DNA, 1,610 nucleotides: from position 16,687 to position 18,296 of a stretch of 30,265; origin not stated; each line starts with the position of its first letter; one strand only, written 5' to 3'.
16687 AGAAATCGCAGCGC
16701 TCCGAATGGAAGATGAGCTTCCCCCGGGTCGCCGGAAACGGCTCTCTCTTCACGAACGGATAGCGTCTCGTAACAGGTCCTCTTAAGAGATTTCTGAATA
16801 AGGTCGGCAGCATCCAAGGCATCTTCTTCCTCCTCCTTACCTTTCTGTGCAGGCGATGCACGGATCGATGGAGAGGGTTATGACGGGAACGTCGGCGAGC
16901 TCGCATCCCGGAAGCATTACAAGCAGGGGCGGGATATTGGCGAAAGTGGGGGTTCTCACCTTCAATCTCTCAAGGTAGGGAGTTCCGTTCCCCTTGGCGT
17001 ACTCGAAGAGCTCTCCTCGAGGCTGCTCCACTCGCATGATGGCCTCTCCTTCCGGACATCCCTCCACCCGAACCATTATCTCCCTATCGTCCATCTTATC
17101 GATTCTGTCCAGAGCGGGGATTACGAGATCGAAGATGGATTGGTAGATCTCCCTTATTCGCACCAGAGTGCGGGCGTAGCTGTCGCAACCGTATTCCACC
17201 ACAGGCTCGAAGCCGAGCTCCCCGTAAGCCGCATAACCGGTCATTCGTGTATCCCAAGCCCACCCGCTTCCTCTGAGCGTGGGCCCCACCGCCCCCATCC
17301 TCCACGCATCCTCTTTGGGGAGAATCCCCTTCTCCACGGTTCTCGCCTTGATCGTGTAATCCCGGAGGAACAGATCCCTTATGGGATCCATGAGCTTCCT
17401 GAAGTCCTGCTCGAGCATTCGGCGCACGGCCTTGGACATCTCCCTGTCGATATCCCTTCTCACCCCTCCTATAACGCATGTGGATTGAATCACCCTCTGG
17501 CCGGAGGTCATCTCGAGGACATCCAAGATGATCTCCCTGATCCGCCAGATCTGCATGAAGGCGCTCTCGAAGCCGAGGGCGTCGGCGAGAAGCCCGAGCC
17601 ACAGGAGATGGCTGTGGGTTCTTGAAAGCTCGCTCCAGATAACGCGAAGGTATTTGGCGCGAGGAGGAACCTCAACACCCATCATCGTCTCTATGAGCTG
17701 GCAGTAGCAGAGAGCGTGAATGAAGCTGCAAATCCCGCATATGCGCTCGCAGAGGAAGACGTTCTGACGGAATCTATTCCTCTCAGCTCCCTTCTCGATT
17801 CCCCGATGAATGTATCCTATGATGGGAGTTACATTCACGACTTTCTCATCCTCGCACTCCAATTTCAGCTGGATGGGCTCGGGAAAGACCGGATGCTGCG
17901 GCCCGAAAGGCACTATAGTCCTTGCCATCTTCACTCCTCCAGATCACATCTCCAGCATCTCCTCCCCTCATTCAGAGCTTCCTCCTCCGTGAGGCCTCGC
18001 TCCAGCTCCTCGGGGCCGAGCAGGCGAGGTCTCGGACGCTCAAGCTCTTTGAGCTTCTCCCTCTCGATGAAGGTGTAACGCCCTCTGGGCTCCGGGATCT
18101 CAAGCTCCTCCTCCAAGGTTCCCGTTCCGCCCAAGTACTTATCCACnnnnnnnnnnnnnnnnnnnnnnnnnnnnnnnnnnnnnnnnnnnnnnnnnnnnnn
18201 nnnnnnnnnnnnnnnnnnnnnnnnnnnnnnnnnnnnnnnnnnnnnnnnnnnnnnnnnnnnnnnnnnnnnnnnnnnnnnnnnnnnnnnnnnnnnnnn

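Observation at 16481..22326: Group 4 (Ech-type) [NiFe]-hydrogenase co-encoded with a complete HydBC-like bifurcation module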

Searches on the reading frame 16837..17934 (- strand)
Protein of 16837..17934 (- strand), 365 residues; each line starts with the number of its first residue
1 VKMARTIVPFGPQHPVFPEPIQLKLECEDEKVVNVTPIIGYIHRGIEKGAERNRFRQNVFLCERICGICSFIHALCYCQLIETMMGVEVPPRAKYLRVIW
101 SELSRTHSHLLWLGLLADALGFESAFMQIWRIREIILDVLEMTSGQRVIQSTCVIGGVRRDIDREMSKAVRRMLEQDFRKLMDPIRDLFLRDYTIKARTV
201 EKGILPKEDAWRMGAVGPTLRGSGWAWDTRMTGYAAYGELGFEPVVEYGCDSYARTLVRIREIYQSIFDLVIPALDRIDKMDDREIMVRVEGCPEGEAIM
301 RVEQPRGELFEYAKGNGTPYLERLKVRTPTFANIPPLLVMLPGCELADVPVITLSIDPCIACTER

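Call 4: search_protein_families(library=pfam, proteins=[window:16837-17934:-], max_evalue=0.01)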
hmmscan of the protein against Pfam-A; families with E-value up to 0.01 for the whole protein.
window:16837-17934:- (365 aa): 2 families
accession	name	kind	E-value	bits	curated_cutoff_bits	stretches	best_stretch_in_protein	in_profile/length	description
PF00346.24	Complex1_49kDa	-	1e-54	185.9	24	2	120-279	2-160/271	Respiratory-chain NADH dehydrogenase, 49 Kd subunit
PF00374.24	NiFeSe_Hases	-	3e-11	43.4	25.8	1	44-113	1-70/508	Nickel-dependent hydrogenase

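Call 9: find_homologous_proteins(query=window:16837-17934:-, max_evalue=1e-10)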
Query window:16837-17934:- (365 aa): 8000 proteins with E <= 1e-10 among 8000 candidates; the best 120 are listed.
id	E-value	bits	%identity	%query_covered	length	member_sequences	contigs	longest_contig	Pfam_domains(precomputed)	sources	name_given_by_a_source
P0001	2.1e-246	835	99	99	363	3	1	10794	PF00374.25,PF00346.25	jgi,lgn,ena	-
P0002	1.0e-184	632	76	99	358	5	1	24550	PF00374.25,PF00346.25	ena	-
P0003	6.9e-183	626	75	99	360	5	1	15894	PF00374.25,PF00346.25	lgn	-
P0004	4.5e-180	617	76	99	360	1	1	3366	PF00374.25,PF00346.25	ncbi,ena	-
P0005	7.9e-180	616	72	99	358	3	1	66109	PF00374.25,PF00346.25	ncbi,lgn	ncbi:MAG: nickel-dependent hydrogenase large subunit [Bacillota bacterium]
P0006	1.0e-178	612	74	99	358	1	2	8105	PF00374.25,PF00346.25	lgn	-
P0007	2.1e-178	611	74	99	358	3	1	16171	PF00374.25,PF00346.25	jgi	-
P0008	5.5e-178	610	72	99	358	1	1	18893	PF00374.25,PF00346.25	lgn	-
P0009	1.5e-174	599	73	99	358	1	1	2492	PF00374.25,PF00346.25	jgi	jgi:ech hydrogenase subunit E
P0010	4.1e-174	597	73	99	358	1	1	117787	PF00374.25,PF00346.25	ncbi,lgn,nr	ncbi:MAG: nickel-dependent hydrogenase large subunit [Peptococcaceae bacterium]|nr:nickel-dependent 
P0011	1.0e-173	596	73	99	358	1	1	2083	PF00374.25,PF00346.25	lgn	-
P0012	1.1e-173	596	72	99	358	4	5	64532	PF00374.25,PF00346.25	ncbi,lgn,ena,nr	ncbi:MAG: nickel-dependent hydrogenase large subunit [Clostridia bacterium]|nr:nickel-dependent hydr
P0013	1.5e-173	595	74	99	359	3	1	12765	PF00374.25,PF00346.25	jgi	jgi:ech hydrogenase subunit E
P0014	4.6e-171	587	71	99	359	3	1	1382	PF00374.25,PF00346.25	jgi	jgi:ech hydrogenase subunit E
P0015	6.5e-171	587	71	99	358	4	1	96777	PF00374.25,PF00346.25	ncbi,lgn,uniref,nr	ncbi:ech hydrogenase subunit E [Desulfotomaculum arcticum]|uniref:Ech hydrogenase subunit E n=1 Tax=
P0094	1.3e-159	550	69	99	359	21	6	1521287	PF00374.25,PF00346.25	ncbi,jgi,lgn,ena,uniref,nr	ncbi:NADH dehydrogenase [Dehalococcoides mccartyi]|jgi:ech hydrogenase subunit E|uniref:hydrogenase 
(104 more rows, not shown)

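Call 11: find_encoding_contigs(protein=P0094, flank=10000, max_places=2)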
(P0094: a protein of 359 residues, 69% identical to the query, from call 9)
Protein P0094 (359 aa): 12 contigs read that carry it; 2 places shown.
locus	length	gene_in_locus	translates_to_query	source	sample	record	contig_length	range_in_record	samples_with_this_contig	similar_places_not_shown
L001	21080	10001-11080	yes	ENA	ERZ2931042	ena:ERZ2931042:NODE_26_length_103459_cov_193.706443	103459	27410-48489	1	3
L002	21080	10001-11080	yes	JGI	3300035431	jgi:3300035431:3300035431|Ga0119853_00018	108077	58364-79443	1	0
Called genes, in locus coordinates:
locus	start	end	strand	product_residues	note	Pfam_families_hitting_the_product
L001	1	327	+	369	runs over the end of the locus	PF04055:Radical_SAM, PF06969:HemN_C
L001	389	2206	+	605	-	PF00009:GTP_EFTU, PF22042:EF-G_D2 (faint), PF03144:GTP_EFTU_D2 (weak), PF14492:EFG_III (faint), PF00679:EFG_C, PF06421:LepA_C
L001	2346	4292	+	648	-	PF00662:Proton_antipo_N, PF00361:Proton_antipo_M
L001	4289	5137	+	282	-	PF00146:NADHdh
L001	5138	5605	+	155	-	PF01058:Oxidored_q6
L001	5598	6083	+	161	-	PF01257:2Fe-2S_thioredx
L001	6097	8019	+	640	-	PF01512:Complex1_51K, PF10531:SLBB (weak), PF10589:NADH_4Fe-4S, PF00037:Fer4 (weak), PF12837:Fer4_6 (weak), PF12838:Fer4_7 (weak), PF13187:Fer4_9 (weak), PF13237:Fer4_10, +2 more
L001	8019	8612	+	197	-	PF00111:Fer2, PF13510:Fer2_4, PF00037:Fer4 (faint), PF12838:Fer4_7 (weak)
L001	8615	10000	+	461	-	PF00329:Complex1_30kDa (weak), PF14691:Fer4_20, PF01946:Thi4 (weak), PF07992:Pyr_redox_2, PF00070:Pyr_redox (weak), PF00890:FAD_binding_2 (weak), PF01266:DAO (weak), PF13450:NAD_binding_8, +2 more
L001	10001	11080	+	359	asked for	PF00374:NiFeSe_Hases, PF00346:Complex1_49kDa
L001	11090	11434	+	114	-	PF13183:Fer4_8 (faint), PF00037:Fer4 (weak), PF12797:Fer4_2 (faint), PF12837:Fer4_6 (weak), PF13237:Fer4_10, PF12838:Fer4_7, PF13187:Fer4_9, PF13484:Fer4_16 (faint)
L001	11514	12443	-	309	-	PF00152:tRNA-synt_2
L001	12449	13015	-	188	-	PF08207:EFP_N, PF01132:EFP, PF09285:Elong-fact-P_C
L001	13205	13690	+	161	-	PF01047:MarR, PF12802:MarR_2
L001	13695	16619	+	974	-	PF03176:MMPL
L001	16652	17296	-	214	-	PF12844:HTH_19 (weak), PF13443:HTH_26 (weak), PF13560:HTH_31, PF01381:HTH_3, PF00717:Peptidase_S24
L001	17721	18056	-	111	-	PF02002:TFIIE_alpha (weak), PF02082:Rrf2 (weak), PF12802:MarR_2 (weak), PF08279:HTH_11, PF13412:HTH_24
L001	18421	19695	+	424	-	PF02040:ArsB, PF03600:CitMHS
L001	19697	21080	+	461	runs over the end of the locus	PF07690:MFS_1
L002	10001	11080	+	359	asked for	PF00374:NiFeSe_Hases, PF00346:Complex1_49kDa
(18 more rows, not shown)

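Call 12: find_encoding_contigs(protein=P0005, flank=10000, max_places=2)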
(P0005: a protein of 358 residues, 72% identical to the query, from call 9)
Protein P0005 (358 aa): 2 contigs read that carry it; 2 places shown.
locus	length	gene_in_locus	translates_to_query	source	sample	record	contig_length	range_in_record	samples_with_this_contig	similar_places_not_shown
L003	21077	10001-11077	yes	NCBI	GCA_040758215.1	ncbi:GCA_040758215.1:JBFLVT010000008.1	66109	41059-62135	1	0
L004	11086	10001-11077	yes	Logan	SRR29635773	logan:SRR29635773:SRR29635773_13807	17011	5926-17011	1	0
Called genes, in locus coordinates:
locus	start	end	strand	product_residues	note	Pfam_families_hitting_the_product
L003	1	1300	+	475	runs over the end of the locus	PF12390:Se-cys_synth_N, PF03841:SelA, PF01212:Beta_elim_lyase (weak), PF01053:Cys_Met_Meta_PP (weak)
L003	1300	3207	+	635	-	PF00009:GTP_EFTU, PF03144:GTP_EFTU_D2, PF25461:Beta-barrel_SelB, PF09106:WHD_2nd_SelB, PF09107:WHD_3rd_SelB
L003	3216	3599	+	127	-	PF21758:LpdD_chaperone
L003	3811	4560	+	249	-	PF23446:LysM1_NFP_LYK (faint), PF01476:LysM, PF23473:LysM3_LYK4_5 (weak), PF01476:LysM, PF07486:Hydrolase_2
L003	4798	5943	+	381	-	PF04015:DUF362, PF14697:Fer4_21 (faint), PF12800:Fer4_4 (faint), PF13237:Fer4_10 (faint), PF12838:Fer4_7, PF13187:Fer4_9, PF00037:Fer4, PF12837:Fer4_6 (weak), +2 more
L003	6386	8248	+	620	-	PF00662:Proton_antipo_N, PF00361:Proton_antipo_M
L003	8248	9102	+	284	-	PF00146:NADHdh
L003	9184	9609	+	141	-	PF01058:Oxidored_q6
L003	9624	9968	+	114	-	PF00329:Complex1_30kDa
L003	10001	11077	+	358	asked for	PF00374:NiFeSe_Hases, PF00346:Complex1_49kDa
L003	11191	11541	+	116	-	PF14697:Fer4_21 (faint), PF00037:Fer4 (weak), PF13237:Fer4_10 (weak), PF12838:Fer4_7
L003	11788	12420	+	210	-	PF02663:FmdE, PF01258:zf-dskA_traR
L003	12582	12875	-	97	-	-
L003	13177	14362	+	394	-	PF13439:Glyco_transf_4, PF13579:Glyco_trans_4_4, PF00534:Glycos_transf_1, PF20706:GT4-conflict (weak), PF13692:Glyco_trans_1_4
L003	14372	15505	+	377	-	PF05384:DegS, PF07730:HisKA_3, PF13581:HATPase_c_2 (weak), PF02518:HATPase_c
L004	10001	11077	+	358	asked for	PF00374:NiFeSe_Hases, PF00346:Complex1_49kDa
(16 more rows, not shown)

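Call 14: find_encoding_contigs(protein=P0002, flank=10000, max_places=2)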
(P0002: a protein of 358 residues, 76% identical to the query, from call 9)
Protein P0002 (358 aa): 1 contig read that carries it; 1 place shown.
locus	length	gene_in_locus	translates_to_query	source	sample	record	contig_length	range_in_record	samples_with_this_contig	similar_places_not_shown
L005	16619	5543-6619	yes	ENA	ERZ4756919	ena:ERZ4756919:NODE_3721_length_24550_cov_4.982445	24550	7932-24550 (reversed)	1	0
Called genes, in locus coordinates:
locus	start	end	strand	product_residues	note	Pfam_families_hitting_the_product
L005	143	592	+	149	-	PF01925:TauE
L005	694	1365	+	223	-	-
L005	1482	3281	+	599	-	PF00662:Proton_antipo_N, PF00361:Proton_antipo_M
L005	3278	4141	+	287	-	PF00146:NADHdh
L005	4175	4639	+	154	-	PF05866:RusA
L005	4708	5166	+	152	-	PF01058:Oxidored_q6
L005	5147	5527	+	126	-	PF00329:Complex1_30kDa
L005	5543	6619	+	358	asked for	PF00374:NiFeSe_Hases, PF00346:Complex1_49kDa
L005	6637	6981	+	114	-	PF14697:Fer4_21 (faint), PF00037:Fer4, PF12837:Fer4_6 (faint), PF13237:Fer4_10, PF12838:Fer4_7, PF13187:Fer4_9, PF13484:Fer4_16 (faint), PF00037:Fer4 (weak)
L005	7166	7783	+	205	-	PF00027:cNMP_binding, PF13545:HTH_Crp_2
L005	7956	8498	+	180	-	PF00156:Pribosyltran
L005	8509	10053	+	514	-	PF00117:GATase, PF07722:Peptidase_C26 (weak), PF02540:NAD_synthase (faint), PF00958:GMP_synt_C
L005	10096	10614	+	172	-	PF00731:AIRC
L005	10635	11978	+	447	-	PF00206:Lyase_1, PF10397:ADSL_C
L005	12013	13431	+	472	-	PF13230:GATase_4 (weak), PF13522:GATase_6, PF13537:GATase_7, PF00156:Pribosyltran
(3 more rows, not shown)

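Call 15: find_encoding_contigs(protein=P0003, flank=10000, max_places=2)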
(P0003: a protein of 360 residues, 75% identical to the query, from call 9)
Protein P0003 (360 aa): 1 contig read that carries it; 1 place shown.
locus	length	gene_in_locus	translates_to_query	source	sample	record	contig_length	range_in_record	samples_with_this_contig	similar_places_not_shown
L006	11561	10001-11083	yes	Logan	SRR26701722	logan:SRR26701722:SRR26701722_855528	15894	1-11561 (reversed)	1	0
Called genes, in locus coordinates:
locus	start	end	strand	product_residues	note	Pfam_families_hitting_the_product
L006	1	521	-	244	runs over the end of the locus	PF00005:ABC_tran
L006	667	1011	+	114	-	PF02675:AdoMet_dc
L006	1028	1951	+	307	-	PF17284:Spermine_synt_N, PF01564:Spermine_synth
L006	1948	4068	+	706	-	PF00580:UvrD-helicase, PF13245:AAA_19, PF13604:AAA_30 (faint), PF01443:Viral_helicase1 (faint), PF13361:UvrD_C, PF13538:UvrD_C_2, PF21196:PcrA_UvrD_tudor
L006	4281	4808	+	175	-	PF01138:RNase_PH, PF03725:RNase_PH_C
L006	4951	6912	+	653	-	PF00662:Proton_antipo_N, PF00361:Proton_antipo_M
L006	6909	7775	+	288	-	PF00146:NADHdh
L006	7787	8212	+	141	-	PF01058:Oxidored_q6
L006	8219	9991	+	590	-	PF00329:Complex1_30kDa, PF14691:Fer4_20, PF00070:Pyr_redox (weak), PF00890:FAD_binding_2 (weak), PF01266:DAO (weak), PF01946:Thi4 (weak), PF07992:Pyr_redox_2, PF13450:NAD_binding_8, +4 more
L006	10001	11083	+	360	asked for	PF00374:NiFeSe_Hases, PF00346:Complex1_49kDa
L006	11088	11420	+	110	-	PF12837:Fer4_6 (faint), PF13237:Fer4_10 (weak), PF12838:Fer4_7, PF13187:Fer4_9 (weak)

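Call 21: find_encoding_contigs(protein=P0001, flank=10000, max_places=3)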
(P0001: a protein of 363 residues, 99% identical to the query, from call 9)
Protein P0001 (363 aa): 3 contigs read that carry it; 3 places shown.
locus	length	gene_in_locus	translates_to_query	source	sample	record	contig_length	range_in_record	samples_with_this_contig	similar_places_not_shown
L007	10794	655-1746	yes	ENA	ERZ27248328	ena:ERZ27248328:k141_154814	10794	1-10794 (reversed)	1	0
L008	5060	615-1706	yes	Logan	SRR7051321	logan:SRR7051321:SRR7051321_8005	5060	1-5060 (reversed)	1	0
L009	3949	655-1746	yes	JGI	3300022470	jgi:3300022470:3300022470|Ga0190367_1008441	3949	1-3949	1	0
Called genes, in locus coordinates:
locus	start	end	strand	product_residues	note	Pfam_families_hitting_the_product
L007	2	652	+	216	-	?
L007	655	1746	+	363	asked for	PF00374:NiFeSe_Hases, PF00346:Complex1_49kDa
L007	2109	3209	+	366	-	-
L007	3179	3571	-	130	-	PF00190:Cupin_1, PF14667:Polysacc_synt_C (faint), PF05899:Cupin_3 (weak), PF02311:AraC_binding (weak), PF07883:Cupin_2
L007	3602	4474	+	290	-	-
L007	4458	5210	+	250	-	PF13353:Fer4_12 (weak), PF04055:Radical_SAM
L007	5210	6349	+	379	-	PF01136:Peptidase_U32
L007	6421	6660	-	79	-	PF09723:Zn_ribbon_8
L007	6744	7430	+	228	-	PF01812:5-FTHF_cyc-lig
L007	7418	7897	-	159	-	PF01222:ERG4_ERG24, PF02544:Steroid_dh, PF06966:DUF1295 (weak), PF04140:ICMT (weak), PF04191:PEMT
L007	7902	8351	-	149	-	-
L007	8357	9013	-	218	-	PF00702:Hydrolase, PF12710:HAD, PF13419:HAD_2, PF13242:Hydrolase_like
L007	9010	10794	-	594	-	?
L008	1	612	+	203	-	?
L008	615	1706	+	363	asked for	PF00374:NiFeSe_Hases, PF00346:Complex1_49kDa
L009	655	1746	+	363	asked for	PF00374:NiFeSe_Hases, PF00346:Complex1_49kDa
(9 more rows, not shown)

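Call 31: search_solved_structures(query=window:16837-17934:-, max_evalue=1e-10)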
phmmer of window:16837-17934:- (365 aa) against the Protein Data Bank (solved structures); distinct sequences matched with E-value up to 1e-10: 56.
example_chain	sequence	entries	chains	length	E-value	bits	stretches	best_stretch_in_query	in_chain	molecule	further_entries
6cfw_L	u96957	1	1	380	3.9e-78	266.5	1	8-365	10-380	Membrane-bound hydrogenase subunit alpha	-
7z0s_E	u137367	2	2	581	8.5e-65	222.6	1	5-365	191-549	Formate hydrogenlyase subunit 5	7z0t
7q5y_B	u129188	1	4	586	2.7e-54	188.1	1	2-281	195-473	NADH-quinone oxidoreductase subunit C/D 2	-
2fug_4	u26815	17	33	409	2.2e-51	178.5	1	9-281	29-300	NADH-quinone oxidoreductase chain 4 | NADH-QUINONE OXIDOREDUCTASE SUBUNIT 4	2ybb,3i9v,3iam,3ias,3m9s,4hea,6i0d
8e9g_D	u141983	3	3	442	9.5e-46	159.9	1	5-268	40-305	NADH-quinone oxidoreductase subunit D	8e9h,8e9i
7arc_D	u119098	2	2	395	4.5e-44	154.4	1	3-268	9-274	ND7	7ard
6hum_H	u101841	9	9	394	7.4e-44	153.7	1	7-278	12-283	NAD(P)H-quinone oxidoreductase subunit H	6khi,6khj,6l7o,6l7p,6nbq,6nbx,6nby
7eu3_H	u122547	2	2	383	2.8e-43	151.8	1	7-278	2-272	NAD(P)H-quinone oxidoreductase subunit H, chloroplastic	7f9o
9f5x_E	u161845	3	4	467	5.6e-43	150.8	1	7-268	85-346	NADH:ubiquinone oxidoreductase 49 kD subunit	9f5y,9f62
9grx_H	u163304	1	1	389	2.8e-42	148.5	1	6-276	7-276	NAD(P)H-quinone oxidoreductase subunit H, chloroplastic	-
7wfg_H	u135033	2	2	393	7.5e-42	147.1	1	7-271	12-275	NAD(P)H-quinone oxidoreductase subunit H, chloroplastic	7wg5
6u8y_L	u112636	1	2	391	2e-41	145.7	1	10-360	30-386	NADH dehydrogenase subunit D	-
8qby_D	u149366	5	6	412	2.9e-41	145.2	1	8-289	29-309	NADH-quinone oxidoreductase subunit D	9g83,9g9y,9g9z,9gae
8ba0_D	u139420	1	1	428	6.3e-39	137.5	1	7-268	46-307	Complex I-49kD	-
8b9z_D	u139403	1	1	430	6.4e-39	137.5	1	7-268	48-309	Complex I-49kD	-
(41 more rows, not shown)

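Call 55: search_protein_families(library=ncbifam, proteins=[window:16837-17934:-], max_evalue=0.001)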
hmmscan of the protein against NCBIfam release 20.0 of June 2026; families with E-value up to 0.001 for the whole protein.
window:16837-17934:- (365 aa): 14 families
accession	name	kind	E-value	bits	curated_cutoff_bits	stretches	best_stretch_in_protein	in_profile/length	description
NF004739.1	PRK06075.1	equivalog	2.9e-90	302.8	360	2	8-278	3-272/384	NADH-quinone oxidoreductase subunit D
TIGR01962.1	NuoD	equivalog_domain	1.1e-74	251.7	459.35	2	6-267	3-264/386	NADH dehydrogenase (quinone) subunit D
NF040602.1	F420_dehyd_FpoD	exception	4.3e-71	239.9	600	1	6-364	8-371/372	F420H2 dehydrogenase subunit FpoD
NF008974.0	PRK12322.1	equivalog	1.6e-67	228.1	522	1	6-359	7-360/366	NADH-quinone oxidoreductase subunit D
NF009808.0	PRK13292.1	equivalog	1.8e-58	198.1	1156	2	5-267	407-669/791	NADH-quinone oxidoreductase subunit B/C/D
NF005649.0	PRK07415.1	equivalog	2.1e-52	178.5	583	2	5-277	10-282/394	NAD(P)H-quinone oxidoreductase subunit H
NF008728.0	PRK11742.1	equivalog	5.9e-49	166.9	840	1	8-267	217-476/598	NADH-quinone oxidoreductase subunit C/D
TIGR03295.1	frhA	equivalog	9.7e-15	54.4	392.5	1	29-176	25-180/412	coenzyme F420 hydrogenase subunit alpha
NF033181.1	NiFeSe_hydrog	equivalog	8.4e-11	41.4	600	1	24-113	19-107/507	nickel-dependent hydrogenase large subunit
NF007778.0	PRK10467.1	equivalog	1.9e-10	39.7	969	1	22-113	16-108/567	hydrogenase 2 large subunit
NF007550.0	PRK10170.1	equivalog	2.6e-08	32.7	1101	1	25-117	35-127/597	Ni/Fe-hydrogenase large subunit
NF040828.1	sulfhyd_ShyA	equivalog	6.1e-08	32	700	1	61-157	55-151/415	NAD(P)-dependent hydrogenase/sulfhydrogenase 2 subunit alpha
NF045518.1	H2_NiFeSe_large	exception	1.5e-07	30.6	780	1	23-113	18-107/485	NiFeSe hydrogenase large subunit HysA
NF041785.2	VhuA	equivalog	6.5e-05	21.6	800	1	61-117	56-112/418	F420-non-reducing hydrogenase Vhu subunit A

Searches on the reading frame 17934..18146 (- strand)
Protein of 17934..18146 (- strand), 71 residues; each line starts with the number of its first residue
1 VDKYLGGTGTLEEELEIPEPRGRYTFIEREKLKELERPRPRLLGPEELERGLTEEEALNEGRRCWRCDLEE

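Call 60: find_related_loci(query=A3, collection=metagenome_contigs, flank=10000)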
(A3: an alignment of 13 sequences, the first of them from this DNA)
Query A3 (71 aa) in metagenome_contigs; peptide patterns used: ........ (x = any residue, [..] = any of these).
72 stretches matched a pattern; 56 encode a relative of the query (tblastn E <= 1e-3); 56 distinct loci.
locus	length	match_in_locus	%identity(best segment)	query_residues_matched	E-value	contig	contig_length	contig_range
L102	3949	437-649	99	1-71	1e-41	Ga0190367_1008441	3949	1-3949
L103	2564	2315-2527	99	1-71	8e-42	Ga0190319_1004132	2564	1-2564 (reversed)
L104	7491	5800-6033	53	1-71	4e-19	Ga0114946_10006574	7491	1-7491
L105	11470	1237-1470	54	1-71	6e-19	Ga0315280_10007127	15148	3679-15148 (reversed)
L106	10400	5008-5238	53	1-71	2e-18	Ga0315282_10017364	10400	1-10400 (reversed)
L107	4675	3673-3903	53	1-71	2e-18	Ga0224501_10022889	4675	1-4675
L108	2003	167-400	55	1-71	2e-18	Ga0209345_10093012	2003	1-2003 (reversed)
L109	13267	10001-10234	53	1-71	3e-18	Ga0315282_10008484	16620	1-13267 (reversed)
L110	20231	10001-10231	53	1-70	8e-18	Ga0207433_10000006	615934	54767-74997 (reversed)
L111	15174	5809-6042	51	1-71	1e-17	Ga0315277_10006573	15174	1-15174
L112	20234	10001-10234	55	1-71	1e-17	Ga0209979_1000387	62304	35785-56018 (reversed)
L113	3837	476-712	49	1-71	2e-17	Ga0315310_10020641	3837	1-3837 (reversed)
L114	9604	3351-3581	49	1-71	2e-17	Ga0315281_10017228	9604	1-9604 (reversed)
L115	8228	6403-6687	44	1-71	8e-17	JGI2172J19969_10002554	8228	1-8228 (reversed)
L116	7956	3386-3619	54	1-71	7e-17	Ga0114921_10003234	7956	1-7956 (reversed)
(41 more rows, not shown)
